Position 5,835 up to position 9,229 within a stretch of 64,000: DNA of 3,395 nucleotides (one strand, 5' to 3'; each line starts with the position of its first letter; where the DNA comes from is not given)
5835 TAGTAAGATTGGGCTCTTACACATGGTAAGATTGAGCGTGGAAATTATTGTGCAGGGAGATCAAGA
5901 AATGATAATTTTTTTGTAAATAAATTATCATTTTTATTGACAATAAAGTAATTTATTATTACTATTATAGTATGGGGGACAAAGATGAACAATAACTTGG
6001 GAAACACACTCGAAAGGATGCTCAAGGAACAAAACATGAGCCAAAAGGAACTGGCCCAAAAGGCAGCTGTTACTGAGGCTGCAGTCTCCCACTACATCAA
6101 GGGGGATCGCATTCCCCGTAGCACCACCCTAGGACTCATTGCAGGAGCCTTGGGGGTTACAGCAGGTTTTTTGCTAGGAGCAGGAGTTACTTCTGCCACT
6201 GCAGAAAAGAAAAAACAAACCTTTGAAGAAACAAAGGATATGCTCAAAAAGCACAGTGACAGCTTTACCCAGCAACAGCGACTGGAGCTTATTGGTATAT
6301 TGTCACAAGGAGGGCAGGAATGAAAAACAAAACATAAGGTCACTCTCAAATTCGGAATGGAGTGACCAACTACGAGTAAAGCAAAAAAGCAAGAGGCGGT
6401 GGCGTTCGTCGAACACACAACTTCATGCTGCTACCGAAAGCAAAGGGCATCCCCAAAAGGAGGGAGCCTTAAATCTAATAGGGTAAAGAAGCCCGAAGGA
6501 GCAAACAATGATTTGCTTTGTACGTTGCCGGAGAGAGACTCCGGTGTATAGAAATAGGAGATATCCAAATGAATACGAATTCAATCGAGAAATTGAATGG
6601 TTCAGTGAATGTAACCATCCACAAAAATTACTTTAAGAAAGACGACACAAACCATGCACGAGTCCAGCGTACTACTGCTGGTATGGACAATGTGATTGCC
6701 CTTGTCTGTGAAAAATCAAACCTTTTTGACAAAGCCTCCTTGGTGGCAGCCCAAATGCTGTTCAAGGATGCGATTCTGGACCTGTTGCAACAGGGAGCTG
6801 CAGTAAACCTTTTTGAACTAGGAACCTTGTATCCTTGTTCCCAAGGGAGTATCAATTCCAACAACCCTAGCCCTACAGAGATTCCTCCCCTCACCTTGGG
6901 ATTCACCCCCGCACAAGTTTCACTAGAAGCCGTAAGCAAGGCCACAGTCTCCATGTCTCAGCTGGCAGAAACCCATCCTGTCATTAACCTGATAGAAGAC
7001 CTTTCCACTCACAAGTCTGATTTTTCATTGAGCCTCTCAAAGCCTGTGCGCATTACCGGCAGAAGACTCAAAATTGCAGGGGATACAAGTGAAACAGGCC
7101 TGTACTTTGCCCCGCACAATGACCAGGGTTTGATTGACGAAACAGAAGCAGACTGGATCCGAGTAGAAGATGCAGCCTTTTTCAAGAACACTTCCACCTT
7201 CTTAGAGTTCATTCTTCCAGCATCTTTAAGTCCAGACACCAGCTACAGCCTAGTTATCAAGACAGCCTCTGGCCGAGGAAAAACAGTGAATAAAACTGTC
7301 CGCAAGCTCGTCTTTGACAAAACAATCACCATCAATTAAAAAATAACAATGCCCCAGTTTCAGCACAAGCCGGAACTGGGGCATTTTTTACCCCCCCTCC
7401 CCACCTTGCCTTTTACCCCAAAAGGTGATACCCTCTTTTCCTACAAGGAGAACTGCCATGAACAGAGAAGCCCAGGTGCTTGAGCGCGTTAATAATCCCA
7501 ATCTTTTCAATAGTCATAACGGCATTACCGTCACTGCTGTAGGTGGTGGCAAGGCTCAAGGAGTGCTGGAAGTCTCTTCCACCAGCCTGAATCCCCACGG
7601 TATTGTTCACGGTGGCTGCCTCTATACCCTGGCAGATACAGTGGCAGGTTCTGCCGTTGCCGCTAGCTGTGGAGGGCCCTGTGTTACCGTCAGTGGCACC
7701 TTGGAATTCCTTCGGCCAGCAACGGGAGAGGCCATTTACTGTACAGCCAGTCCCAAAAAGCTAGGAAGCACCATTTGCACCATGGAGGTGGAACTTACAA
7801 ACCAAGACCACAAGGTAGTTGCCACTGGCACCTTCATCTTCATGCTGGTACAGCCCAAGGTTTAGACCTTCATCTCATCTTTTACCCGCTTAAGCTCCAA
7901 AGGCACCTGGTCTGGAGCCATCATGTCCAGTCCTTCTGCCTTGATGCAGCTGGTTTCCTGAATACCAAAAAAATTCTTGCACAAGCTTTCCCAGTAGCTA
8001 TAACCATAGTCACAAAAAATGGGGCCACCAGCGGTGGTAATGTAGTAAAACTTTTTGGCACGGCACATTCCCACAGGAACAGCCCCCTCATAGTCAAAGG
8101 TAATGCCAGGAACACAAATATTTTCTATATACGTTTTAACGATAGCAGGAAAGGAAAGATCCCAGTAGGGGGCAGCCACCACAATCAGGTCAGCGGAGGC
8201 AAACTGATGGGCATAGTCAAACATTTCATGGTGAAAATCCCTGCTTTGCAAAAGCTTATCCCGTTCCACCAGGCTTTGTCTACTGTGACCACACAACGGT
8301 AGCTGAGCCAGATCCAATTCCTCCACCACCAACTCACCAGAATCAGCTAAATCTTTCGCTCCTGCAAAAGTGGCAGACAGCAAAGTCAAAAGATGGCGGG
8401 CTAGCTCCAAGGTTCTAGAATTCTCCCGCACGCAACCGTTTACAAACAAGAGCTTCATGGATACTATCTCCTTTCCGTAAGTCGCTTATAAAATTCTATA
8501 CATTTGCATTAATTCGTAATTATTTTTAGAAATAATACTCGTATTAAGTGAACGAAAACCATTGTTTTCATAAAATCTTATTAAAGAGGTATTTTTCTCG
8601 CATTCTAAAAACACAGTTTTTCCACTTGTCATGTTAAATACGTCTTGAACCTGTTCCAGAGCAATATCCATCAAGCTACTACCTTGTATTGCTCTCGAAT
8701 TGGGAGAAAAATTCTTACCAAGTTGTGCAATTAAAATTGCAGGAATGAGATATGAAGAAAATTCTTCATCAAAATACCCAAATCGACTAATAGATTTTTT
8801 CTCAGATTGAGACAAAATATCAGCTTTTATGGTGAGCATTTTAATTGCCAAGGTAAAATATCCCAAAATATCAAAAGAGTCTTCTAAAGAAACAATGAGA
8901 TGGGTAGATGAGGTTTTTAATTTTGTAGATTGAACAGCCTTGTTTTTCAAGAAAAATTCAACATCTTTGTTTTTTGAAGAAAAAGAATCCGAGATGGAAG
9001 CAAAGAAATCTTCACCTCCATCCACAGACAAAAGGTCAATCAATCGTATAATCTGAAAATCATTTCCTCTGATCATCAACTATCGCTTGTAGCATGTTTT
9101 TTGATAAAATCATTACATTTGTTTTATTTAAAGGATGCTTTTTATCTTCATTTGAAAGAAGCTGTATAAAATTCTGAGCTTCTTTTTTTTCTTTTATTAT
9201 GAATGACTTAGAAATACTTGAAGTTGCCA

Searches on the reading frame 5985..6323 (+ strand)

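Call 3: search_protein_families(library=pfam, proteins=[window:5985-6323:+], max_evalue=1)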
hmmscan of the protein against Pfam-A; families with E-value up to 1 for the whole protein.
window:5985-6323:+ (112 aa): 16 families
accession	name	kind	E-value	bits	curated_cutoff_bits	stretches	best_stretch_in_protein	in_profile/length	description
PF01381.28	HTH_3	-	1.5e-12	47.7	23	1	9-62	1-54/55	Helix-turn-helix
PF13443.12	HTH_26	-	1.1e-06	29.2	22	1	9-61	2-55/63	Cro/C1-type HTH DNA-binding domain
PF13560.12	HTH_31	-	1.4e-05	25.7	27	1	5-59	2-57/64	Helix-turn-helix domain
PF13412.12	HTH_24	-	0.0032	17.4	21.9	1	8-39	8-39/48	Winged helix-turn-helix DNA-binding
PF08279.18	HTH_11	-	0.0053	17.1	25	1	12-39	8-37/55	HTH domain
PF13744.12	HTH_37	-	0.0053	17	27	1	5-40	19-54/80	Helix-turn-helix domain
PF12844.13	HTH_19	-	0.01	16.2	30.2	1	6-61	1-56/64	Helix-turn-helix domain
PF02970.22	TBCA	-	0.016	16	30.3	1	7-31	11-35/99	Tubulin binding cofactor A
PF00440.29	TetR_N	-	0.03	14.5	24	0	18-37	17-36/47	Bacterial regulatory proteins, tetR family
PF15943.11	YdaS_toxin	-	0.048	13.9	30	1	19-44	10-36/65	Bacterial toxin YdaS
PF01022.26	HTH_5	-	0.051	13.9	22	1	12-39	10-37/47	Bacterial regulatory protein, arsR family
PF07022.19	Phage_CI_repr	-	0.057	14.2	22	1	9-58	3-52/65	Bacteriophage CI repressor helix-turn-helix domain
PF13273.12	DUF4064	-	0.084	13.5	32.1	1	48-88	7-42/102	Protein of unknown function (DUF4064)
PF03616.19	Glt_symporter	-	0.086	12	26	1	31-98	140-209/368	Sodium/glutamate symporter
PF14880.11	COX14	-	0.11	12.8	25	1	45-84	15-54/59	Cytochrome oxidase c assembly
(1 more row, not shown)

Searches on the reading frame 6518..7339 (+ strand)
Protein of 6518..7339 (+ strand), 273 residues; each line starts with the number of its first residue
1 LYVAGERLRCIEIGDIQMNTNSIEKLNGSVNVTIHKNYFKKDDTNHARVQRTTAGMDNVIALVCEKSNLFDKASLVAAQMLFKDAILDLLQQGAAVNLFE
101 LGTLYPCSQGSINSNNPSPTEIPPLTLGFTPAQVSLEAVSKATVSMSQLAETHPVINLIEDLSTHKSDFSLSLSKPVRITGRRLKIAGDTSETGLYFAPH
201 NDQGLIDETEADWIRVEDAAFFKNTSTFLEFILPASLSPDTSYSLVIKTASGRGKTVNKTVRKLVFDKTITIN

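Call 104: search_protein_families(library=pfam, proteins=[window:6518-7339:+], max_evalue=0.1)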
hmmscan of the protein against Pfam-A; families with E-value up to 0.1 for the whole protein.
window:6518-7339:+ (273 aa): 3 families
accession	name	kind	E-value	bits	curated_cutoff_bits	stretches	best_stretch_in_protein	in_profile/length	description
PF14734.12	DUF4469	-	5.2e-19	68.5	22.6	1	156-264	1-100/101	Domain of unknown function (DUF4469) with IG-like fold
PF14848.11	HU-DNA_bdg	-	1.9e-05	25.1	30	1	40-143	12-118/124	DNA-binding domain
PF18291.6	HU-HIG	-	0.00026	21.5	26.2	1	36-110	9-87/125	HU domain fused to wHTH, Ig, or Glycine-rich motif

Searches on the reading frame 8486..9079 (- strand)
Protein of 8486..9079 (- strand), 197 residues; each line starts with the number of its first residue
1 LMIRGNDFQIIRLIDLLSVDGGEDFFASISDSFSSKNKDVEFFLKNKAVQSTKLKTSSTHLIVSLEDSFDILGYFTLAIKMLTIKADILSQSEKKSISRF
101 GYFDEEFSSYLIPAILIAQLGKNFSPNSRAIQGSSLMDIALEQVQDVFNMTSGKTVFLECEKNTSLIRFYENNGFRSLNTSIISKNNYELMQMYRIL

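Call 3: search_protein_families(library=pfam, proteins=[window:8486-9079:-], max_evalue=1)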
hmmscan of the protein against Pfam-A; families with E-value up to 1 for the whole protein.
window:8486-9079:- (197 aa): 0 families

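Call 97: search_solved_structures(query=window:8486-9079:-, max_evalue=1)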
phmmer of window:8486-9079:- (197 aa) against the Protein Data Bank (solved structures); distinct sequences matched with E-value up to 1: 1.
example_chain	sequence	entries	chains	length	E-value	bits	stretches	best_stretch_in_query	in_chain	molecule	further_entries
9ilr_A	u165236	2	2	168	0.037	17.3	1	32-83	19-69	N-acetyltransferase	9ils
